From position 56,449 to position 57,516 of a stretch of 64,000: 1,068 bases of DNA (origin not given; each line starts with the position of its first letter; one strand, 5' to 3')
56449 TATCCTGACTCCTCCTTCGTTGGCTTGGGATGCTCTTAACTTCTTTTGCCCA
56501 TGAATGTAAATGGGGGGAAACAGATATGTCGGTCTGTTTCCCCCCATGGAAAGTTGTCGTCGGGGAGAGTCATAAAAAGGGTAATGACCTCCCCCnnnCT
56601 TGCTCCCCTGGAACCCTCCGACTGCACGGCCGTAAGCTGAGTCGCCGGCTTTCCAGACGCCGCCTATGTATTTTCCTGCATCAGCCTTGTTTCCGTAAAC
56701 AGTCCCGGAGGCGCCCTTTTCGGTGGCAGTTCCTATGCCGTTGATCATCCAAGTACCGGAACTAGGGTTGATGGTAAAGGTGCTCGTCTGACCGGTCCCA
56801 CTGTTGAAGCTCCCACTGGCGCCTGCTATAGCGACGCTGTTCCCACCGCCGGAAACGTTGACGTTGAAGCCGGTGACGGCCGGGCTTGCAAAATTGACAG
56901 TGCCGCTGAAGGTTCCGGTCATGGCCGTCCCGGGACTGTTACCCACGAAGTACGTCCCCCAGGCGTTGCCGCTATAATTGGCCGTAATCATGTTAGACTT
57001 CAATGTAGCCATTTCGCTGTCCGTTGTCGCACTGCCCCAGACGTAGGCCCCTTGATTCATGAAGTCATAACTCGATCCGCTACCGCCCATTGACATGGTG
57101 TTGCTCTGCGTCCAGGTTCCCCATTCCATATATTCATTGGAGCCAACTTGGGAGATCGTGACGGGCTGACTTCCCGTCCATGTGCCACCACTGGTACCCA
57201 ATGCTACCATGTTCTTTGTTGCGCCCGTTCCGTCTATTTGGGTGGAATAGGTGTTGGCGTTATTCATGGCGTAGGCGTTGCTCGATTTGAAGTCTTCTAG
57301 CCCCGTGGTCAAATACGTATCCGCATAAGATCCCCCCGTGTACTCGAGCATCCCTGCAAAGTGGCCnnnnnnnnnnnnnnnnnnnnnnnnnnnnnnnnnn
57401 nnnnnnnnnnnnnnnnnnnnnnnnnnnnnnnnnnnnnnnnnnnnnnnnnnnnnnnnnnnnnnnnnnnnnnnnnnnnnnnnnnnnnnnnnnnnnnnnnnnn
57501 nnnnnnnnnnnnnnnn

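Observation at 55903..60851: Slam-like translocon, TbpB-like cargo and Skp chaperone in one operon of an anaerobic Desulfobacterota-type genome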

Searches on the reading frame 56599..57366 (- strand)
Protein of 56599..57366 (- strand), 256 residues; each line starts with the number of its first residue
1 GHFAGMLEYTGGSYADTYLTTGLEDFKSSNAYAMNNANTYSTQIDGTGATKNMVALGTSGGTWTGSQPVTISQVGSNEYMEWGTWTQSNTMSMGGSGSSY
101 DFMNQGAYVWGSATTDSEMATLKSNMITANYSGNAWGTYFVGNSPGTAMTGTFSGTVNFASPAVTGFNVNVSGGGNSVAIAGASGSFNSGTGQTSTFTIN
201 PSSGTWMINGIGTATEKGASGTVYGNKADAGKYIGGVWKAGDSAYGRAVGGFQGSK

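Call 41: search_protein_families(library=pfam, proteins=[window:56599-57366:-], max_evalue=10)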
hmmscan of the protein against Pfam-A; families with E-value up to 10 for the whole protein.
window:56599-57366:- (256 aa): 0 families

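Call 45: search_solved_structures(query=A3, max_evalue=10, show_alignments=2)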
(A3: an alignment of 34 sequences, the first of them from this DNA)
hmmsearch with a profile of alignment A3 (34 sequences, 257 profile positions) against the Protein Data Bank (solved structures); distinct sequences matched with E-value up to 10: 20.
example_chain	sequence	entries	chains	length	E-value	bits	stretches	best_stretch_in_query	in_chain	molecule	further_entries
5kkx_A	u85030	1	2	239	2.3e-08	37.3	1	113-255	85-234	TbpB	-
3pqu_A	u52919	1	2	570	1.3e-07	34.9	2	13-255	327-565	Transferrin binding protein B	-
4o3w_A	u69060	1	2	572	1.3e-07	34.8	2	13-255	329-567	Transferrin binding protein B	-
4o4x_A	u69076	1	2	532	2.6e-07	33.9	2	35-255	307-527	TbpB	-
4o4u_A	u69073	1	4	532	2.8e-07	33.8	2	34-255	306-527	TbpB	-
3pqs_A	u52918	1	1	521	5.6e-07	32.8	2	112-255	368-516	transferrin-binding protein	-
4o3z_A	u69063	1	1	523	5.7e-07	32.7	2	112-255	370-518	Outer membrane protein; transferrin-binding protein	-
4o3y_A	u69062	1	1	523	6.3e-07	32.6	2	112-255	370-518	Outer membrane protein; transferrin-binding protein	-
4o49_A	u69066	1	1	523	6.3e-07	32.6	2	112-255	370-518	Outer membrane protein; transferrin-binding protein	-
4qq1_A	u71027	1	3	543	1.2e-05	28.5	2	115-243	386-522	Transferrin-binding protein 2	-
3hol_A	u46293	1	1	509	3.8e-05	26.7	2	169-242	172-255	TbpB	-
7n88_A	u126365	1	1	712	3.8e-05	26.7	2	120-238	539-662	Lactoferrin-binding protein B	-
5o1r_A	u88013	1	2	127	0.00011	25.2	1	132-256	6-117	GNA2132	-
6cuj_A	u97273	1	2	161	0.00017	24.7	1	129-256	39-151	Gna2132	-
2lfu_A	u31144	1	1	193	0.00024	24.1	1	129-256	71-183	Gna2132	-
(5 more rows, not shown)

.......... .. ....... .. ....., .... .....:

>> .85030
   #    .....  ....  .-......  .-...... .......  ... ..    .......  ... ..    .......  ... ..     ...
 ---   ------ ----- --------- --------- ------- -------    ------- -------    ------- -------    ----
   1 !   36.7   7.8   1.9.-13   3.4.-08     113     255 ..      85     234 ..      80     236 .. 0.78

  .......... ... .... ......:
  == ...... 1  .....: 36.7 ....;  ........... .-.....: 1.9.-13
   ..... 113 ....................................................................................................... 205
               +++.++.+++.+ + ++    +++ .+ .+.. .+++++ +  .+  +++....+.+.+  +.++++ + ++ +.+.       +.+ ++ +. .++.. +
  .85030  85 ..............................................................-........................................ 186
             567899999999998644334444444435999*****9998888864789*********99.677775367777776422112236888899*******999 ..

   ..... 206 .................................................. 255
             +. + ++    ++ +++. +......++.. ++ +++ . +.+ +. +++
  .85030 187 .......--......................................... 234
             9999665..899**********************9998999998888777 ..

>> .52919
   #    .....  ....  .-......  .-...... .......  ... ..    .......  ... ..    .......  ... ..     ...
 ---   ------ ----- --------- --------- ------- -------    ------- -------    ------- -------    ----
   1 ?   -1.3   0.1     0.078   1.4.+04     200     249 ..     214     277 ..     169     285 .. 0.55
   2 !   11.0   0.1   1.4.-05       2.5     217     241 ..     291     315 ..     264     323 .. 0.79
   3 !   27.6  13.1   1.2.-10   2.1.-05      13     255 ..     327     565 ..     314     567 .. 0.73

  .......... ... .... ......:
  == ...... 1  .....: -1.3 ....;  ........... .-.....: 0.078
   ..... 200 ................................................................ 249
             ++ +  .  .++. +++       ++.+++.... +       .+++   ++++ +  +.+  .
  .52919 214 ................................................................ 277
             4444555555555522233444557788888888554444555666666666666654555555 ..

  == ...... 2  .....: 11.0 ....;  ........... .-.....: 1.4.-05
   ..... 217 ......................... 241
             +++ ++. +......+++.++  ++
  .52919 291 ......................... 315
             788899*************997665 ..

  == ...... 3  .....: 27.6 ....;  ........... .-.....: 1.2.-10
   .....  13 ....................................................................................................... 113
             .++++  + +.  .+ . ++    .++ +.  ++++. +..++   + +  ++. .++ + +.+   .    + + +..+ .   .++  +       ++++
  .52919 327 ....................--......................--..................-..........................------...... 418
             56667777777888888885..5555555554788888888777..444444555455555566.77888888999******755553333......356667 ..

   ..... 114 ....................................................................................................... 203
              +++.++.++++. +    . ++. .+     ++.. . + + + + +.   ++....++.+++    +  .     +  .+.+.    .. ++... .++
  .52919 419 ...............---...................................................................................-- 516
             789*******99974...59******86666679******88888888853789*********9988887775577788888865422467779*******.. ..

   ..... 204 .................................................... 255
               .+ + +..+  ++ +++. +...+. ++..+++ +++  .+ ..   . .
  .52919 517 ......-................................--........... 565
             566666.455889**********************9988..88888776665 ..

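Call 51: search_protein_representatives(alignment_id=A3)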
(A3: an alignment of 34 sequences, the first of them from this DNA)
Query: 34 sequences, 257 profile positions. Proteins with E-value up to 0.001 (for the whole library): 1548; up to 1e-10: 462; up to 1e-30: 188. The best 150 are listed.
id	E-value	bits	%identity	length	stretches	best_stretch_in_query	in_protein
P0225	0.0e+00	1221.2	-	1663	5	2-255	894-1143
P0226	0.0e+00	1195.4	-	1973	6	3-255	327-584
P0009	2.5e-232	784.4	-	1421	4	4-255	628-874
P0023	1.0e-154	530.1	-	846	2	2-255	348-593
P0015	3.3e-152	521.8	-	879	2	2-255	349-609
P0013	2.8e-146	502.4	-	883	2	2-255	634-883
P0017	1.1e-132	457.9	-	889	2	2-255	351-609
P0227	3.5e-131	452.9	-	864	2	2-255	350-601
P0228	8.1e-122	422.2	-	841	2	2-255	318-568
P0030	2.9e-118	410.6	-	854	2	2-254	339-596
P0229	1.7e-109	381.9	-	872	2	3-255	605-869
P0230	3.4e-104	364.5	-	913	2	4-255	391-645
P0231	2.8e-103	361.5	-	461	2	3-255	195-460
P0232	1.1e-102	359.5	-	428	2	23-255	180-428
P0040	2.9e-102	358.1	-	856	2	18-255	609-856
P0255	1.3e-64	234.8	-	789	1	2-255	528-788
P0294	6.3e-54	199.8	-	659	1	4-255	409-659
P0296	3.7e-53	197.3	-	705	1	2-255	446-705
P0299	4.2e-52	193.8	-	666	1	2-255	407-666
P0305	8.9e-51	189.5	-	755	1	17-255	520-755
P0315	3.0e-49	184.4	-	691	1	3-256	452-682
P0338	6.0e-40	153.9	-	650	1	46-255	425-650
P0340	1.2e-38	149.7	-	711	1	16-255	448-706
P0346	4.7e-38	147.7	-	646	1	80-255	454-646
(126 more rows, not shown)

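Call 53: search_protein_families(library=pfam, alignment_id=A4, max_evalue=0.001)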
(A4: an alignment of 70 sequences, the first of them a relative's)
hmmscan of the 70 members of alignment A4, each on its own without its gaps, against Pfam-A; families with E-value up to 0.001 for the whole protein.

A. member 1, P0240 (649 aa): 1 family
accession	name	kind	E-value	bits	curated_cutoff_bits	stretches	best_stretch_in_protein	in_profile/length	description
PF04773.18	FecR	-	4.6e-12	46.6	24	1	97-198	4-97/97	FecR protein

B. families by the number of members that match (of 70 scanned): 22 families
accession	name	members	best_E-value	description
PF04773.18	FecR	51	2e-12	FecR protein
PF01298.24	TbpB_B_D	13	2.8e-07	C-lobe and N-lobe beta barrels of Tf-binding protein B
PF03783.19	CsgG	5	2.2e-09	Curli production assembly/transport component CsgG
PF07719.23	TPR_2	4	1.5e-13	Tetratricopeptide repeat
PF00515.34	TPR_1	3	6.6e-10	Tetratricopeptide repeat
PF14559.12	TPR_19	3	2.4e-09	Tetratricopeptide repeat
PF13432.12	TPR_16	3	3.6e-09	Tetratricopeptide repeat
PF01551.29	Peptidase_M23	2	2.5e-14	Peptidase family M23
PF13174.12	TPR_6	2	4.5e-11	Tetratricopeptide repeat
PF13428.12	TPR_14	2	3.9e-10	Tetratricopeptide repeat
PF05257.22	CHAP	2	3.3e-09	CHAP domain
PF13414.12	TPR_11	2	4.9e-06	TPR repeat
PF13181.12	TPR_8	2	0.00011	Tetratricopeptide repeat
PF00691.25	OmpA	1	3.2e-19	OmpA family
PF11187.14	Mbeg1-like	1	1.1e-07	Mbeg1-like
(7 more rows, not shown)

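Call 61: search_solved_structures(query=A4, max_evalue=1, show_alignments=0)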
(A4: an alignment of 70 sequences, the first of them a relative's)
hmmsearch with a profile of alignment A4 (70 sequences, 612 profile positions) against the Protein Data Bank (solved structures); distinct sequences matched with E-value up to 1: 12.
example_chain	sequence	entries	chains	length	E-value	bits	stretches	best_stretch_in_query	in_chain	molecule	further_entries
5o1r_A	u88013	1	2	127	1.1e-07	34.5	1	483-606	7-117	GNA2132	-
4o4x_A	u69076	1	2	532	1.1e-07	34.5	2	393-607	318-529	TbpB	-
6cuj_A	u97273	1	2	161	1.1e-07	34.5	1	466-606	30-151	Gna2132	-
4o4u_A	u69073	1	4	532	1.2e-07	34.3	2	393-607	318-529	TbpB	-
2lfu_A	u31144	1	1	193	1.9e-07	33.7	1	466-606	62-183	Gna2132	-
5kkx_A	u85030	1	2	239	3e-06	29.7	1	461-606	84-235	TbpB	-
4o3z_A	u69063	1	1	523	0.0005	22.4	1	394-602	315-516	Outer membrane protein; transferrin-binding protein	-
3pqs_A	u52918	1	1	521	0.00051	22.4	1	394-602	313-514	transferrin-binding protein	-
4o49_A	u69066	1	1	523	0.00073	21.8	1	394-602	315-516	Outer membrane protein; transferrin-binding protein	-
4o3y_A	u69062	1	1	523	0.00075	21.8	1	394-602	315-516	Outer membrane protein; transferrin-binding protein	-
3hol_A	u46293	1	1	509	0.044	16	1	564-593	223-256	TbpB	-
5h2v_B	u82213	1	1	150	0.3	13.2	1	339-401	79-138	Ubiquitin-like-specific protease 1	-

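Call 69: search_protein_families(library=pfam, proteins=[P0255, P0296, P0305, P0315, P0340, P0294, P0299, P0346, P0338], max_evalue=0.001)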
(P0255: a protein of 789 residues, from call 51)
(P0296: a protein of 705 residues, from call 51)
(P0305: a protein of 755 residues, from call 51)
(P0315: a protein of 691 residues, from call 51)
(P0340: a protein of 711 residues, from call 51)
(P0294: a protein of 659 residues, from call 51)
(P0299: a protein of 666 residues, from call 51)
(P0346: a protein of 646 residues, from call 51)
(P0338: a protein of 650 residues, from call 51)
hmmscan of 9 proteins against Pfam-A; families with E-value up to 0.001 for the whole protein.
P0255 (789 aa): 2 families
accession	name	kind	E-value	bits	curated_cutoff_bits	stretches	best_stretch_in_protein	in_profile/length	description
PF00691.25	OmpA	-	3.2e-19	69.5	27.2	1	75-170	4-98/98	OmpA family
PF04773.18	FecR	-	3.6e-11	43.8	24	1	307-393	2-81/97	FecR protein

P0296 (705 aa): 11 families
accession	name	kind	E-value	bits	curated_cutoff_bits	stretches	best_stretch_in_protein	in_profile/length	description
PF07719.23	TPR_2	-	1.2e-11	44.2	27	0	56-86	3-33/34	Tetratricopeptide repeat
PF13174.12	TPR_6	-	4.5e-11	43.1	26.3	0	94-121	6-33/33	Tetratricopeptide repeat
PF13428.12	TPR_14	-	3.9e-10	39.8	23.5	0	55-95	2-42/44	Tetratricopeptide repeat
PF03783.19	CsgG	-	2.2e-09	37.4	20.8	1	166-248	15-103/210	Curli production assembly/transport component CsgG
PF14559.12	TPR_19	-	2.4e-09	37.8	25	1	36-87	7-58/68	Tetratricopeptide repeat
PF13432.12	TPR_16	-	3.6e-09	37.3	32.7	1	30-87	7-64/65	Tetratricopeptide repeat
PF00515.34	TPR_1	-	4.2e-06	26.8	27.8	0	56-86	3-33/34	Tetratricopeptide repeat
PF13414.12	TPR_11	-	4.9e-06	26.6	26.8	1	61-102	1-42/42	TPR repeat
PF23914.1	TPR_CcmH_CycH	-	3.4e-05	24.2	42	1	47-106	43-102/158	Cytochrome c-type biogenesis protein H TPR domain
PF13371.12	TPR_9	-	4.8e-05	23.7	35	0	63-130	4-71/73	Tetratricopeptide repeat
PF13176.12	TPR_7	-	0.00018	21.8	27.9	0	322-347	6-33/36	Tetratricopeptide repeat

P0305 (755 aa): 8 families
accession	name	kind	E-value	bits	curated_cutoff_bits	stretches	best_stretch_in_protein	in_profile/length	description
PF03783.19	CsgG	-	8.6e-08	32.2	20.8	1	139-223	6-102/210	Curli production assembly/transport component CsgG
PF07719.23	TPR_2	-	3.2e-07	30.4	27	0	73-100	5-32/34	Tetratricopeptide repeat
PF00515.34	TPR_1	-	6.8e-07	29.3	27.8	0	303-332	5-34/34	Tetratricopeptide repeat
PF01298.24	TbpB_B_D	-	2e-05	25.5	26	1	653-755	32-126/126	C-lobe and N-lobe beta barrels of Tf-binding protein B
PF13181.12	TPR_8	-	0.00051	20.4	25.7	0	309-331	11-33/34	Tetratricopeptide repeat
PF13432.12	TPR_16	-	0.00065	20.5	32.7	0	56-93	18-54/65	Tetratricopeptide repeat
PF14559.12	TPR_19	-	0.00068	20.3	25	0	56-90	12-46/68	Tetratricopeptide repeat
PF13428.12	TPR_14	-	0.00084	20.2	23.5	0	73-101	5-33/44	Tetratricopeptide repeat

P0315 (691 aa): 8 families
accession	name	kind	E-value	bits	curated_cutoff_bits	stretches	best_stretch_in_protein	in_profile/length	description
PF07719.23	TPR_2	-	1.5e-13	50.1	27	1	58-88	4-34/34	Tetratricopeptide repeat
PF00515.34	TPR_1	-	6.6e-10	38.8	27.8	0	62-87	8-33/34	Tetratricopeptide repeat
PF03783.19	CsgG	-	2.2e-09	37.4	20.8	1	166-254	23-109/210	Curli production assembly/transport component CsgG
PF13414.12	TPR_11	-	6.4e-05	23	26.8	1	64-102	3-41/42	TPR repeat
PF13181.12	TPR_8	-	0.00011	22.6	25.7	0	63-87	9-33/34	Tetratricopeptide repeat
PF01298.24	TbpB_B_D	-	0.00033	21.6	26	1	587-672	22-117/126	C-lobe and N-lobe beta barrels of Tf-binding protein B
PF13174.12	TPR_6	-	0.00061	20.7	26.3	0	92-117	3-28/33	Tetratricopeptide repeat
PF12895.13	ANAPC3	-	0.0009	19.9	27.2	0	68-115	2-49/82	Anaphase-promoting complex, cyclosome, subunit 3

P0340 (711 aa): 4 families
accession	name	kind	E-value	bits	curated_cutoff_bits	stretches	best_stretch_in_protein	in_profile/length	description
PF14559.12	TPR_19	-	2.1e-08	34.8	25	1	36-84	11-59/68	Tetratricopeptide repeat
PF13432.12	TPR_16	-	5.9e-06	27.1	32.7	1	33-82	14-63/65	Tetratricopeptide repeat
PF07719.23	TPR_2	-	2e-05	24.8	27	0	284-310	7-33/34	Tetratricopeptide repeat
PF03783.19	CsgG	-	0.00012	21.9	20.8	1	122-203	11-98/210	Curli production assembly/transport component CsgG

P0294 (659 aa): 1 family
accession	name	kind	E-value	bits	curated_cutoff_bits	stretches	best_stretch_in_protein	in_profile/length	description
PF01551.29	Peptidase_M23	-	2.5e-14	53.7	28.7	1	136-241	2-92/96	Peptidase family M23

P0299 (666 aa): 1 family
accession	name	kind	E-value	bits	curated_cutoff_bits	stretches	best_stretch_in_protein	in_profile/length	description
PF01298.24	TbpB_B_D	-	0.00022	22.2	26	1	541-665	9-125/126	C-lobe and N-lobe beta barrels of Tf-binding protein B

P0346 (646 aa): 1 family
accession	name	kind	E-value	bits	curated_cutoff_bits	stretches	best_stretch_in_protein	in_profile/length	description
PF04773.18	FecR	-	4.6e-11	43.5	24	1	96-184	1-80/97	FecR protein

P0338 (650 aa): 1 family
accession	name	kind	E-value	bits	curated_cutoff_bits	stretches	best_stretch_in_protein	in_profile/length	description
PF04773.18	FecR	-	1e-10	42.3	24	1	93-181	1-80/97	FecR protein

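Call 71: find_encoding_contigs(protein=P0296, flank=8000, max_places=2)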
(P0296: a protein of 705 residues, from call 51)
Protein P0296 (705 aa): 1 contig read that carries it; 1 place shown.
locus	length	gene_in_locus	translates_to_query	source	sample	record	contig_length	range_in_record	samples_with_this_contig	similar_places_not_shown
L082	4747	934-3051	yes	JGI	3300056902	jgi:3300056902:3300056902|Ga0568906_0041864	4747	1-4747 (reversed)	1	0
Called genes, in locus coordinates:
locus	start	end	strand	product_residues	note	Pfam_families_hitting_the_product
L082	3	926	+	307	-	?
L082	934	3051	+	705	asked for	PF00515:TPR_1 (faint), PF07719:TPR_2 (faint), PF13174:TPR_6 (faint), PF13414:TPR_11 (faint), PF13428:TPR_14 (faint), PF13432:TPR_16 (weak), PF14559:TPR_19 (weak), PF03783:CsgG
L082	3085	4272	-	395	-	PF03783:CsgG, PF04052:TolB_N (faint), PF17680:FlgO (faint), PF13036:LpoB (weak), PF16539:FlgT_M (faint), PF07719:TPR_2 (weak), PF03783:CsgG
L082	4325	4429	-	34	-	-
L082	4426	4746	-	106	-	?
